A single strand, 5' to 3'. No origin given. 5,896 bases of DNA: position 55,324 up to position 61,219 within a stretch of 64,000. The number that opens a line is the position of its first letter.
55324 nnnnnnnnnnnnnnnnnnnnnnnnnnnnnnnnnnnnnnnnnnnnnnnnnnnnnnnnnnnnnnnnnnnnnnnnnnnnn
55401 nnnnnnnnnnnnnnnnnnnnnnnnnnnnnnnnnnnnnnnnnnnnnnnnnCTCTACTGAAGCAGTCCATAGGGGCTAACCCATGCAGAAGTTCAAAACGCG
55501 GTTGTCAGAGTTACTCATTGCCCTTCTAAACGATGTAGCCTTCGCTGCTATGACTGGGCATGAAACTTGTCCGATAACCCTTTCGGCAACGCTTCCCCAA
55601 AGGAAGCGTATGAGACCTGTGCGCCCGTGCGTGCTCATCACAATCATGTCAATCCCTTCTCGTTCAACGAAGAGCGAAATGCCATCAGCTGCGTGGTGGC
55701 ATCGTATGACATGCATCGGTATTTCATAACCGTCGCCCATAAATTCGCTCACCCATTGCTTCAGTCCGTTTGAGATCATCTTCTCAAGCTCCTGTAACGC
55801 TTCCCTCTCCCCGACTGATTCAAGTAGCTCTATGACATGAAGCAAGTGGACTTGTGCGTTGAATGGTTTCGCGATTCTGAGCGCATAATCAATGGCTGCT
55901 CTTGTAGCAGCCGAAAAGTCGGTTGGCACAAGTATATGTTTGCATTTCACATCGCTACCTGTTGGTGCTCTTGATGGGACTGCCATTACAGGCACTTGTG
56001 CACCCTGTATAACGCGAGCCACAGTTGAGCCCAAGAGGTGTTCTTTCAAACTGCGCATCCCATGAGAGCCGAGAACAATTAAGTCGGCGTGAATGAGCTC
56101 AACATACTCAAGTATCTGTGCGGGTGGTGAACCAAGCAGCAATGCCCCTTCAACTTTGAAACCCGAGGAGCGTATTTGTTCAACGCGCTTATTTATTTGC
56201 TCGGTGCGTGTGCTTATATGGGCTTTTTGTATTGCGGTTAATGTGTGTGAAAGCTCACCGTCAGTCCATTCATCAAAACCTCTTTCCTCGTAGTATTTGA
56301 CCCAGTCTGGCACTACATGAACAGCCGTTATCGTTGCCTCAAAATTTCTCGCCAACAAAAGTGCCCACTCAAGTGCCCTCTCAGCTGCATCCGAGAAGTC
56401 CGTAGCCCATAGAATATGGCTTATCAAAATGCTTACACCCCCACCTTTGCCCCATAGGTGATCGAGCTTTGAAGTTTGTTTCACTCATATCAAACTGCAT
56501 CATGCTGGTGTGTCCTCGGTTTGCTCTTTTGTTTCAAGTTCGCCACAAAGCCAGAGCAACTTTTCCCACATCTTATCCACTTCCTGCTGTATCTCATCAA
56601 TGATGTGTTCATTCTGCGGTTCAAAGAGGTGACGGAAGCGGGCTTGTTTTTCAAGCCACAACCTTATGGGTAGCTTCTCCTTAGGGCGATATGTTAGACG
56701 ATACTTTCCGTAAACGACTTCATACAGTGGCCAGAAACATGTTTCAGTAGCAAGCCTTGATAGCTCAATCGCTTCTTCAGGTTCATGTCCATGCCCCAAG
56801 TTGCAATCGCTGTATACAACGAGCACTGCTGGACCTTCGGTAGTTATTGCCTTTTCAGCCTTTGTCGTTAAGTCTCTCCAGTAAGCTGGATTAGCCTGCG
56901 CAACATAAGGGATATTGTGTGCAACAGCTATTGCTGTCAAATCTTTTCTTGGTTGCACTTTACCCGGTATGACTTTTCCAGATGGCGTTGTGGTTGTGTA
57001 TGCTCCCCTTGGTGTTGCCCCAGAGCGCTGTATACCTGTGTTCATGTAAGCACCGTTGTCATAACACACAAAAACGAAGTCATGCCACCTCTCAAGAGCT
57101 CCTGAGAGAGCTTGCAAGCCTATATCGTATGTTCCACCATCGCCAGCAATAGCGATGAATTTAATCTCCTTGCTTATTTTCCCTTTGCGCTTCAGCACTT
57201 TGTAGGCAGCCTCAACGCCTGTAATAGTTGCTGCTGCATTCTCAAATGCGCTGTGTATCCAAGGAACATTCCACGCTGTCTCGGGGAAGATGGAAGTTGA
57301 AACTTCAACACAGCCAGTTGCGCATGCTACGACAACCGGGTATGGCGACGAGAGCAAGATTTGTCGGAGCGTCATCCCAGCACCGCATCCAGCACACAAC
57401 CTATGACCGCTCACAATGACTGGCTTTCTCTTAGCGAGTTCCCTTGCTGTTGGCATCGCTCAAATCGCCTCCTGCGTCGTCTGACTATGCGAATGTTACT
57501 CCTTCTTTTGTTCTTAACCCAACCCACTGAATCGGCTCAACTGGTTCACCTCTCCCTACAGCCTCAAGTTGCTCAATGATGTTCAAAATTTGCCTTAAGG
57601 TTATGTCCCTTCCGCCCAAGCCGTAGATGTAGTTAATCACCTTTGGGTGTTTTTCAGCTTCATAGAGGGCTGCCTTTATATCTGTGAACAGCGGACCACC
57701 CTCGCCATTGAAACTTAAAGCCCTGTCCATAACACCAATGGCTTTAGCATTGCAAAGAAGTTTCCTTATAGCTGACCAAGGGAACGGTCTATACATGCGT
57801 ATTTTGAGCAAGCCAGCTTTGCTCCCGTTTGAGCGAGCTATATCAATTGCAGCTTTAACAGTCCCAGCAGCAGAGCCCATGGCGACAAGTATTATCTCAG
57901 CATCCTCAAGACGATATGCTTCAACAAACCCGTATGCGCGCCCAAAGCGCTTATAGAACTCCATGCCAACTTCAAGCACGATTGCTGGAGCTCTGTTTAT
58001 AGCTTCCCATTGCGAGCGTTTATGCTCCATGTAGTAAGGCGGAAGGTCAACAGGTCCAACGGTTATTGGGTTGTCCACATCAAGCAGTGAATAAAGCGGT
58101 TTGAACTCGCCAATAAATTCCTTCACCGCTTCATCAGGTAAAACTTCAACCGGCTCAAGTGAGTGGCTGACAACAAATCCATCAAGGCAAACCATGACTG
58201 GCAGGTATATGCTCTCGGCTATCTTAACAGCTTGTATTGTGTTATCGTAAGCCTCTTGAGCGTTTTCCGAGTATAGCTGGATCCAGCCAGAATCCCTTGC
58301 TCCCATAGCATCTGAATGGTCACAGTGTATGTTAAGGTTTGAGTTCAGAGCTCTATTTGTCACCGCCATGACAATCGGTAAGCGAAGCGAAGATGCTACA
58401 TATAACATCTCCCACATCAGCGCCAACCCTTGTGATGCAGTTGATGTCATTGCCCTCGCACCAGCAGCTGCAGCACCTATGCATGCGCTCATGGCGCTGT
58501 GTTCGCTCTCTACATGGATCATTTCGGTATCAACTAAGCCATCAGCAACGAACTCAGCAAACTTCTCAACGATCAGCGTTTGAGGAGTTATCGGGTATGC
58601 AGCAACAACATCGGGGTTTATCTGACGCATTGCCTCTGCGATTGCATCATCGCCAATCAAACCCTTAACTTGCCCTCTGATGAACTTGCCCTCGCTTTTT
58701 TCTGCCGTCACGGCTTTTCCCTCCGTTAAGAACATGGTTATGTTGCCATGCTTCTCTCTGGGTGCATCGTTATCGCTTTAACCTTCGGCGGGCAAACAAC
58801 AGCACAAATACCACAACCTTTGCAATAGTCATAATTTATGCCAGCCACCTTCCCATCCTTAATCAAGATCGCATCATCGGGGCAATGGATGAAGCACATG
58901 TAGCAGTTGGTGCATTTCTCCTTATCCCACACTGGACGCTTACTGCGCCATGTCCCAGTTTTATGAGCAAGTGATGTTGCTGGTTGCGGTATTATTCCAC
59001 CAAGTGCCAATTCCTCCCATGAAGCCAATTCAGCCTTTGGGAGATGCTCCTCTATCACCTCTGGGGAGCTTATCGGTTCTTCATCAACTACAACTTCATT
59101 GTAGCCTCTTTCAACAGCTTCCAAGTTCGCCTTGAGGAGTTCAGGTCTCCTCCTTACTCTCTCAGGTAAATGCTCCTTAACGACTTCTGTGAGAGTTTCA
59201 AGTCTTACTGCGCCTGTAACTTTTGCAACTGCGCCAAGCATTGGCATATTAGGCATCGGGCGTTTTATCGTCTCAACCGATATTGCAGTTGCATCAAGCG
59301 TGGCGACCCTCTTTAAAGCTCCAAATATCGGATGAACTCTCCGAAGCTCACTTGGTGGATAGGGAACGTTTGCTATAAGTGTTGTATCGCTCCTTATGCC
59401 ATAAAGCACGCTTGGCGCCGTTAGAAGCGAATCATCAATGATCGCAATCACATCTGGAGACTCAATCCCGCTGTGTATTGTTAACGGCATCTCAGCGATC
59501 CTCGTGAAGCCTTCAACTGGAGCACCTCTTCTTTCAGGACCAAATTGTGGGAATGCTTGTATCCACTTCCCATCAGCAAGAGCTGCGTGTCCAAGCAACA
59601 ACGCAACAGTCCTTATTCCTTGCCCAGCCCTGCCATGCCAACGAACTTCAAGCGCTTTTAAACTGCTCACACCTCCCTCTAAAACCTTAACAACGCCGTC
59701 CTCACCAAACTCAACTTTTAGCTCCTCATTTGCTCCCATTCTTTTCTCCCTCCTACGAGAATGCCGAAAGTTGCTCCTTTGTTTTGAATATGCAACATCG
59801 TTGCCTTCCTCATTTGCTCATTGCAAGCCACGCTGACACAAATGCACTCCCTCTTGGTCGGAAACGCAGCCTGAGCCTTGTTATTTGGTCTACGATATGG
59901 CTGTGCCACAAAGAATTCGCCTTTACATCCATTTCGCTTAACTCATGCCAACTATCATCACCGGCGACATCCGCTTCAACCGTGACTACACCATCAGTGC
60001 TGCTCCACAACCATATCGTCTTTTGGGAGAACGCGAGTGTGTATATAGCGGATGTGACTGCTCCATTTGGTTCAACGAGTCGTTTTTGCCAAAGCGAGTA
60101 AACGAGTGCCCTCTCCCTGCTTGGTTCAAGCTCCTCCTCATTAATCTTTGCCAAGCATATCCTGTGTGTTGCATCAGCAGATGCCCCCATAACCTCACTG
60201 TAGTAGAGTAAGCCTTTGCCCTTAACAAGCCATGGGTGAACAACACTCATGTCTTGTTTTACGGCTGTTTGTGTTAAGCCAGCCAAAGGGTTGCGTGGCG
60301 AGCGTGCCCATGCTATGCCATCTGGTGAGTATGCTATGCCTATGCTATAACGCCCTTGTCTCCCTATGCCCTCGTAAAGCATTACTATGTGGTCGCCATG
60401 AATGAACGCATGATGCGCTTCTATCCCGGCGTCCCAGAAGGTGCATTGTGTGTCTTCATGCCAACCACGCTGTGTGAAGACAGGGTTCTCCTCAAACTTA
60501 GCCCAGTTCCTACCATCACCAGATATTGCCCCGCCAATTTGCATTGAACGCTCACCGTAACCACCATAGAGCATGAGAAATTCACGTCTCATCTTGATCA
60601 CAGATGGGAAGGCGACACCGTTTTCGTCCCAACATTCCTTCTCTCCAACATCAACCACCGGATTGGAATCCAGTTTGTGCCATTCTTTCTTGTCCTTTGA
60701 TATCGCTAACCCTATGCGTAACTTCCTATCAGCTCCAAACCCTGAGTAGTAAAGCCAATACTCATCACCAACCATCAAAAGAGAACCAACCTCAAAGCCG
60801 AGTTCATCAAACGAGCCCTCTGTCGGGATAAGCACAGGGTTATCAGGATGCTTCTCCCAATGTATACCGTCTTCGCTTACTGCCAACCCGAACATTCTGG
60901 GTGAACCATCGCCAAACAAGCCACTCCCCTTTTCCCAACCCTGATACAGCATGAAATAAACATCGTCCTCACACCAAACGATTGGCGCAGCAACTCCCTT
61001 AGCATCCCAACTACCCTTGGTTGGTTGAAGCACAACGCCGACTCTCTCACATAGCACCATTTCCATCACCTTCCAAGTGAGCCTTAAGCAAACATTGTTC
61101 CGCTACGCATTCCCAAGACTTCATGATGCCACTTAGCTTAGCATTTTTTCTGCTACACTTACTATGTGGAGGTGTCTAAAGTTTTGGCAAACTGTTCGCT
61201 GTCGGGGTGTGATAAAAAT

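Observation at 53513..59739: A PFOR operon continues into a tandem USP and two divergent QueG/RdhA-like Fe-S proteins, a candidate ferredoxin-fed reductase module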

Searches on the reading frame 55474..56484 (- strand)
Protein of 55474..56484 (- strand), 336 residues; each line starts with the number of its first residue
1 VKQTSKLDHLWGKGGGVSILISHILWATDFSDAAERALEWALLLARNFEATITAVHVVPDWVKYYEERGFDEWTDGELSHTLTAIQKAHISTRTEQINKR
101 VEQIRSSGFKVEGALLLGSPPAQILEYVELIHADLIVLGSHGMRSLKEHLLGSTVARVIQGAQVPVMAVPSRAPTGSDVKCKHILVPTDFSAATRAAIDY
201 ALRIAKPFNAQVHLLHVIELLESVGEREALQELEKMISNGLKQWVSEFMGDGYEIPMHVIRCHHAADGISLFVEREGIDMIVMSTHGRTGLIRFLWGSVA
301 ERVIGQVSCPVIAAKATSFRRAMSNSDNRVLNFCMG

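Call 3: search_protein_families(library=pfam, proteins=[window:55474-56484:-], max_evalue=0.01)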
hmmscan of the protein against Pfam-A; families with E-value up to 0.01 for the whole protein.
window:55474-56484:- (336 aa): 1 family
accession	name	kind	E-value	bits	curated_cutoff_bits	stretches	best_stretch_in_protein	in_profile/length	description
PF00582.32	Usp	-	1.8e-62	210.5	24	2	23-170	4-141/141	Universal stress protein family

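Call 4: search_protein_families(library=ncbifam, proteins=[window:55474-56484:-], max_evalue=0.01)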
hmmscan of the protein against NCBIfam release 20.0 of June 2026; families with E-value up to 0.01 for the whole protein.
window:55474-56484:- (336 aa): 5 families
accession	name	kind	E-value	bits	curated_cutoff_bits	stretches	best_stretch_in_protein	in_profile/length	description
NF011581.0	PRK15005.1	equivalog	1.1e-13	51.6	166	2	83-169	59-143/144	universal stress protein UspF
NF008380.0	PRK11175.1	equivalog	2.3e-13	49.8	227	1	278-326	263-311/313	universal stress protein UspE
NF011698.0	PRK15118.1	equivalog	3.3e-10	40.3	202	2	181-218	3-40/144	universal stress protein UspA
NF012000.0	PRK15456.1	equivalog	6.1e-08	32.8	189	1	113-169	86-141/142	universal stress protein UspG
NF007512.0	PRK10116.1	equivalog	7.1e-08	32.6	167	1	182-294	4-119/142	universal stress protein UspC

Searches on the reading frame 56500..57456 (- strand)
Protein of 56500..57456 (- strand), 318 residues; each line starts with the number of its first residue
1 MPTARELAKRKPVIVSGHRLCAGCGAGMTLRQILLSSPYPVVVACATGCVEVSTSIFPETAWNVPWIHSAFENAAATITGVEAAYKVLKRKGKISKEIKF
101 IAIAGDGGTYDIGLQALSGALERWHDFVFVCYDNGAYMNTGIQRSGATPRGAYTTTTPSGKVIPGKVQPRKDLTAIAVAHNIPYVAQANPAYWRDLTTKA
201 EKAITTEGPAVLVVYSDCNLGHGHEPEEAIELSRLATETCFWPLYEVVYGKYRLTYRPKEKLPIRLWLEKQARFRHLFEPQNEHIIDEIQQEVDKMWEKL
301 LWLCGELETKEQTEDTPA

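Call 3: search_protein_families(library=pfam, proteins=[window:56500-57456:-], max_evalue=0.01)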
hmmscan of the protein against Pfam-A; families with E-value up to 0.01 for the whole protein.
window:56500-57456:- (318 aa): 1 family
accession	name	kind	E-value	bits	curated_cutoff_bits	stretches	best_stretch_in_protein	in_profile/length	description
PF02775.26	TPP_enzyme_C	-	1.1e-19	71.1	21.9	1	47-214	2-151/151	Thiamine pyrophosphate enzyme, C-terminal TPP binding domain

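Call 4: search_protein_families(library=ncbifam, proteins=[window:56500-57456:-], max_evalue=0.01)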
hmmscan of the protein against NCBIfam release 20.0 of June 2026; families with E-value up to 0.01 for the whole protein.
window:56500-57456:- (318 aa): 12 families
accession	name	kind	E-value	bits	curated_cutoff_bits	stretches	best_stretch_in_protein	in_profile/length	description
NF008819.1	PRK11865.1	equivalog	7.9e-106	353.7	405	1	6-300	6-296/300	pyruvate synthase subunit PorB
NF008818.0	PRK11864.1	subfamily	5.3e-83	278.6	405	1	7-302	7-294/300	3-methyl-2-oxobutanoate dehydrogenase subunit beta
NF045792.1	OxalOxredbeta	equivalog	1.3e-74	251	590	1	10-296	13-299/311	oxalate oxidoreductase subunit beta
NF045766.1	PhenlGlyoxDHPadI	equivalog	1.8e-57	195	700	1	8-295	146-432/443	NADH-dependent phenylglyoxylate dehydrogenase subunit beta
TIGR02176.1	pyruv_ox_red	equivalog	3.8e-19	68.1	911.35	1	96-300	953-1162/1167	pyruvate:ferredoxin (flavodoxin) oxidoreductase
NF008820.0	PRK11866.1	equivalog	1e-13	51.3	402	1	10-218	13-201/287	2-oxoacid ferredoxin oxidoreductase subunit beta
NF007207.0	PRK09628.1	equivalog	4.1e-10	39.7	364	1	20-224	18-208/277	2-oxoglutarate ferredoxin oxidoreductase subunit beta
TIGR02177.1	PorB_KorB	subfamily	5.6e-08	32.6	261.9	1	96-218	70-187/286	2-oxoacid:acceptor oxidoreductase, beta subunit, pyruvate/2-ketoisovalerate family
NF008821.0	PRK11869.1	equivalog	4.8e-06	25.6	438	1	96-218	83-200/286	2-oxoacid ferredoxin oxidoreductase subunit beta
NF041171.1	Oxoac_fdxbeta_Archa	equivalog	8.6e-05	22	423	1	96-218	72-189/296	2-oxoacid:ferredoxin oxidoreductase subunit beta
TIGR03336.1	IOR_alpha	equivalog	0.00062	18.2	650.9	1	84-222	418-535/595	indolepyruvate ferredoxin oxidoreductase subunit alpha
TIGR03846.1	sulfopy_beta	equivalog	0.0056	16.6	221.5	0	97-148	60-111/182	sulfopyruvate decarboxylase subunit beta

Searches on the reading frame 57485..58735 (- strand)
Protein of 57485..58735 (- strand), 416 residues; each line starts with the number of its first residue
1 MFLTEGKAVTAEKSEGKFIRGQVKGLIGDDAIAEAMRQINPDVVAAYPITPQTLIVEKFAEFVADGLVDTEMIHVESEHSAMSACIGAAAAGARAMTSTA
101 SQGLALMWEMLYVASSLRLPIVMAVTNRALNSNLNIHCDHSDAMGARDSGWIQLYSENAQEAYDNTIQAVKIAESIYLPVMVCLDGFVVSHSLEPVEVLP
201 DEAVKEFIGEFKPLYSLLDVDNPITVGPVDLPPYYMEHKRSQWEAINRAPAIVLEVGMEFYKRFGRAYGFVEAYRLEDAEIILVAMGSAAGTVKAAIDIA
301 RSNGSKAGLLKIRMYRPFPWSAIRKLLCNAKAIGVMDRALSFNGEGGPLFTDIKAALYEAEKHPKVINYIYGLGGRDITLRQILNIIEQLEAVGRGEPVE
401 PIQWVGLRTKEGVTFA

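Call 3: search_protein_families(library=pfam, proteins=[window:57485-58735:-], max_evalue=0.01)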
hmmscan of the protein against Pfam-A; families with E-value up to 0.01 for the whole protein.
window:57485-58735:- (416 aa): 3 families
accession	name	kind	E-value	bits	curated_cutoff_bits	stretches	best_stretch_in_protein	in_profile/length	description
PF01855.24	POR_N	-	8.4e-81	271.5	27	1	34-256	1-229/231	Pyruvate flavodoxin/ferredoxin oxidoreductase, thiamine diP-bdg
PF17147.9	PFOR_II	-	1.7e-32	112.3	27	1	279-383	1-102/102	Pyruvate:ferredoxin oxidoreductase core domain II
PF02780.25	Transketolase_C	-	0.003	17.9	25.9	1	277-338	8-69/124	Transketolase, C-terminal domain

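Call 4: search_protein_families(library=ncbifam, proteins=[window:57485-58735:-], max_evalue=0.01)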
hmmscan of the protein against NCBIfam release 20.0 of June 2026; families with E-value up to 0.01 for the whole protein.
window:57485-58735:- (416 aa): 13 families
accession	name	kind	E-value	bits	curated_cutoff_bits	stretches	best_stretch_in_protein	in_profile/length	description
NF040682.1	PorA_Arch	equivalog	2.5e-162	540.2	550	1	24-408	4-386/387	pyruvate synthase subunit PorA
NF006233.0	PRK08367.1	equivalog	1.5e-134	448.8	625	1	28-409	9-391/394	pyruvate ferredoxin oxidoreductase subunit alpha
NF007201.0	PRK09622.1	equivalog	2.1e-126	422.1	590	1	28-409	15-399/405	2-oxoacid:ferredoxin oxidoreductase subunit alpha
NF006232.0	PRK08366.1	equivalog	9.8e-116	386.6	646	1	24-407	8-392/394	2-ketoisovalerate ferredoxin oxidoreductase subunit alpha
NF045764.1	PhenlGlyoxDHPadG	equivalog_domain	4.2e-96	321.9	700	1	28-405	7-394/398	NADH-dependent phenylglyoxylate dehydrogenase subunit alpha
NF045791.1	OxalOxredalpha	equivalog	8e-80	268.8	500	1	22-400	3-385/395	oxalate oxidoreductase subunit alpha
TIGR02176.1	pyruv_ox_red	equivalog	8.3e-63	212.7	911.35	1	28-392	6-380/1167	pyruvate:ferredoxin (flavodoxin) oxidoreductase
NF006412.0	PRK08659.1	equivalog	6.3e-41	140.8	411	2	26-205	8-190/378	2-oxoacid:acceptor oxidoreductase subunit alpha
NF005507.0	PRK07119.1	subfamily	1.8e-38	132.3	399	1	28-389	9-347/352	3-methyl-2-oxobutanoate dehydrogenase subunit VorB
TIGR03710.1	OAFO_sf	subfamily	4.1e-32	111.5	482.75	2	27-199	197-372/561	2-oxoacid:acceptor oxidoreductase subunit alpha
NF007206.0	PRK09627.1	equivalog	1e-24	87.2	579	2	28-197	8-180/375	2-oxoglutarate synthase subunit alpha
NF041170.1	Oxoac_fdxalpha_Archa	equivalog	6.2e-23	81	800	2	45-190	257-417/636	2-oxoacid:ferredoxin oxidoreductase subunit alpha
TIGR03336.1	IOR_alpha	equivalog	6.4e-11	41.3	650.9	1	26-198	5-174/595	indolepyruvate ferredoxin oxidoreductase subunit alpha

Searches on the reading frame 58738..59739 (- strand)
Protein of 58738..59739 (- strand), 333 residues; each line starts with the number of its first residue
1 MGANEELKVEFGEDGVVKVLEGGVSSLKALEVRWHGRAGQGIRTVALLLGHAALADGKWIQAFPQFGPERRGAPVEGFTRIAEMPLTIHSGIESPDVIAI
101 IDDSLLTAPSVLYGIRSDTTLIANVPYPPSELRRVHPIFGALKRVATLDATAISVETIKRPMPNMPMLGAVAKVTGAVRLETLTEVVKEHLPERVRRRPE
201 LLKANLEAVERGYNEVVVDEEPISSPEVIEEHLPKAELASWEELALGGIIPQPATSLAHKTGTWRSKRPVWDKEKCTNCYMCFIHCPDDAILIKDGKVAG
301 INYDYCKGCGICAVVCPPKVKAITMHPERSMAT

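Call 3: search_protein_families(library=pfam, proteins=[window:58738-59739:-], max_evalue=0.01)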
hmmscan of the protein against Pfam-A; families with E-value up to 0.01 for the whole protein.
window:58738-59739:- (333 aa): 11 families
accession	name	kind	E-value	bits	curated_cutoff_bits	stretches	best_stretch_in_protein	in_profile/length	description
PF01558.24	POR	-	3e-33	115.9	27.4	1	38-214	1-173/173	Pyruvate ferredoxin/flavodoxin oxidoreductase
PF12837.12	Fer4_6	-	2.3e-11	43.5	25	2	269-291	2-24/24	4Fe-4S binding domain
PF00037.32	Fer4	-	3.2e-11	43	21.1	2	269-291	1-23/24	4Fe-4S binding domain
PF14697.11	Fer4_21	-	1.6e-09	38.2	35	1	272-325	4-59/59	4Fe-4S dicluster domain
PF12797.12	Fer4_2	-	1.6e-07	31.2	24.5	2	301-317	5-21/22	4Fe-4S binding domain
PF13237.11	Fer4_10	-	5.6e-07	29.8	25.5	2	270-317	3-53/53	4Fe-4S dicluster domain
PF12838.12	Fer4_7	-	3.6e-06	27.8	27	1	275-319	1-51/52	4Fe-4S dicluster domain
PF13187.11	Fer4_9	-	0.00011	22.6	27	2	275-319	1-50/52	4Fe-4S dicluster domain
PF13534.11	Fer4_17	-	0.0021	19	22.2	0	303-320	43-60/61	4Fe-4S dicluster domain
PF12800.12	Fer4_4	-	0.0045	17.7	24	0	304-317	2-15/17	4Fe-4S binding domain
PF25160.1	LdpA_Fe-S-bd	-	0.0069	16.6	27.6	0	282-319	9-41/49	LdpA Fe-S cluster-binding domain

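Call 4: search_protein_families(library=ncbifam, proteins=[window:58738-59739:-], max_evalue=0.01)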
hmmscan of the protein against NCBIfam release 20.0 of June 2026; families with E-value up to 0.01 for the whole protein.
window:58738-59739:- (333 aa): 71 families (the best 25 are shown)
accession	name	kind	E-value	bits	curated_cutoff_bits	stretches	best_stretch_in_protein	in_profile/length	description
TIGR02175.1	PorC_KorC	subfamily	2.3e-55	187.1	81.1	1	30-217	2-176/177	2-oxoacid:acceptor oxidoreductase, gamma subunit, pyruvate/2-ketoisovalerate family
NF040683.1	PorC_Meth_Thtga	equivalog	2.4e-48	164.2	270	1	30-217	2-174/177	pyruvate synthase subunit PorC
NF045790.1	OxalOxreddelta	equivalog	8.5e-48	163.1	230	2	166-329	169-312/316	oxalate oxidoreductase subunit delta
NF006321.0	PRK08534.1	equivalog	1.2e-42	145.7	225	1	30-216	2-177/181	pyruvate ferredoxin oxidoreductase subunit gamma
NF045762.1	PhenlGlyoxDHPadE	equivalog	1.8e-39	135.5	300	1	30-219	2-182/187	NADH-dependent phenylglyoxylate dehydrogenase subunit gamma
NF010632.0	PRK14029.1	equivalog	2e-38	131.9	335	1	30-195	2-165/185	pyruvate/ketoisovalerate ferredoxin oxidoreductase subunit gamma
NF004497.0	PRK05844.1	equivalog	3.4e-35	121.3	243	1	30-216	2-185/186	pyruvate flavodoxin oxidoreductase subunit gamma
NF040684.1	PorD_Arch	equivalog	4e-30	103.7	120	1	245-328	3-84/85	pyruvate synthase subunit PorD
TIGR02179.1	PorD_KorD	subfamily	4.3e-29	100.4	60.05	1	252-328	3-77/78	2-oxoacid:acceptor oxidoreductase, delta subunit, pyruvate/2-ketoisovalerate family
NF007204.0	PRK09625.1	equivalog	2.5e-26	92.3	125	1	256-330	41-115/133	pyruvate flavodoxin oxidoreductase subunit delta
NF007203.0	PRK09624.1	equivalog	1.6e-24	86.1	171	1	241-326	18-101/105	pyuvate ferredoxin oxidoreductase subunit delta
NF007202.0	PRK09623.1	equivalog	1.8e-23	82.9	166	1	254-328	31-103/105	3-methyl-2-oxobutanoate dehydrogenase subunit delta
NF045763.1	PhenlGlyoxDHPadF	equivalog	1.4e-16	60.4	150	1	259-319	16-75/78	NADH-dependent phenylglyoxylate dehydrogenase subunit delta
TIGR02176.1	pyruv_ox_red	equivalog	2.9e-11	42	911.35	1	58-293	443-702/1167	pyruvate:ferredoxin (flavodoxin) oxidoreductase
TIGR02700.1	flavo_MJ0208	hypoth_equivalog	1.1e-10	41.2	251.35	1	265-319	138-192/234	dihydromethanopterin reductase (acceptor)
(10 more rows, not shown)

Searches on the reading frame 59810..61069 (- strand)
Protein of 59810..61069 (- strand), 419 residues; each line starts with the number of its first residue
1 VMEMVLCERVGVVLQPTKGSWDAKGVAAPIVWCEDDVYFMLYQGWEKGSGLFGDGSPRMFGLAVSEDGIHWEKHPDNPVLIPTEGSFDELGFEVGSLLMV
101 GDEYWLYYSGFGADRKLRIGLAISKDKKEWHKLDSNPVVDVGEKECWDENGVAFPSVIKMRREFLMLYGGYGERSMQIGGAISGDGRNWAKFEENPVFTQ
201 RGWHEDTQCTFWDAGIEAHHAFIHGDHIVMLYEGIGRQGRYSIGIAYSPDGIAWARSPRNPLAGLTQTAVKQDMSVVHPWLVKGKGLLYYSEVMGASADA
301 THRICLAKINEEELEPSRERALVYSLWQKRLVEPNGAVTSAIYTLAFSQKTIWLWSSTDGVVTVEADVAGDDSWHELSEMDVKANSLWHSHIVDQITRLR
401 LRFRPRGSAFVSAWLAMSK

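Call 3: search_protein_families(library=pfam, proteins=[window:59810-61069:-], max_evalue=0.01)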
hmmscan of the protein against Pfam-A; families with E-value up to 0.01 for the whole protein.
window:59810-61069:- (419 aa): 2 families
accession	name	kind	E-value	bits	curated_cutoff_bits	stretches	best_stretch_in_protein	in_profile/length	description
PF00251.26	Glyco_hydro_32N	-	4.6e-10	40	22.1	1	34-141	18-122/307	Glycosyl hydrolases family 32 N-terminal domain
PF04041.19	Glyco_hydro_130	-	2.6e-09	36.9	26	1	60-169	69-174/320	beta-1,4-mannooligosaccharide phosphorylase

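Call 4: search_protein_families(library=ncbifam, proteins=[window:59810-61069:-], max_evalue=0.01)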
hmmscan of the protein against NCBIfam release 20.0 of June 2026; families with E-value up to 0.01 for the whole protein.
window:59810-61069:- (419 aa): 4 families
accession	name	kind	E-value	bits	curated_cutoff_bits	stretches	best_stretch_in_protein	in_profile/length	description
NF052550.1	BManbPhaseBMBP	equivalog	2.1e-18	66.7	450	2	13-132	12-132/296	beta-1,2-mannobiose phosphorylase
NF058598.1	BetMansidBT3780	equivalog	3.4e-10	39.6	550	1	19-133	55-171/366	beta-1,2-mannosidase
NF049877.1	GlucurArabfur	equivalog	2e-06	25.7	1800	0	117-168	226-271/1400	beta-d-glucuronidase/beta-L-arabinofuranosidase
NF041092.1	beta-fruc_BfrA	equivalog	0.0038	16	900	0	37-168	27-152/433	beta-fructosidase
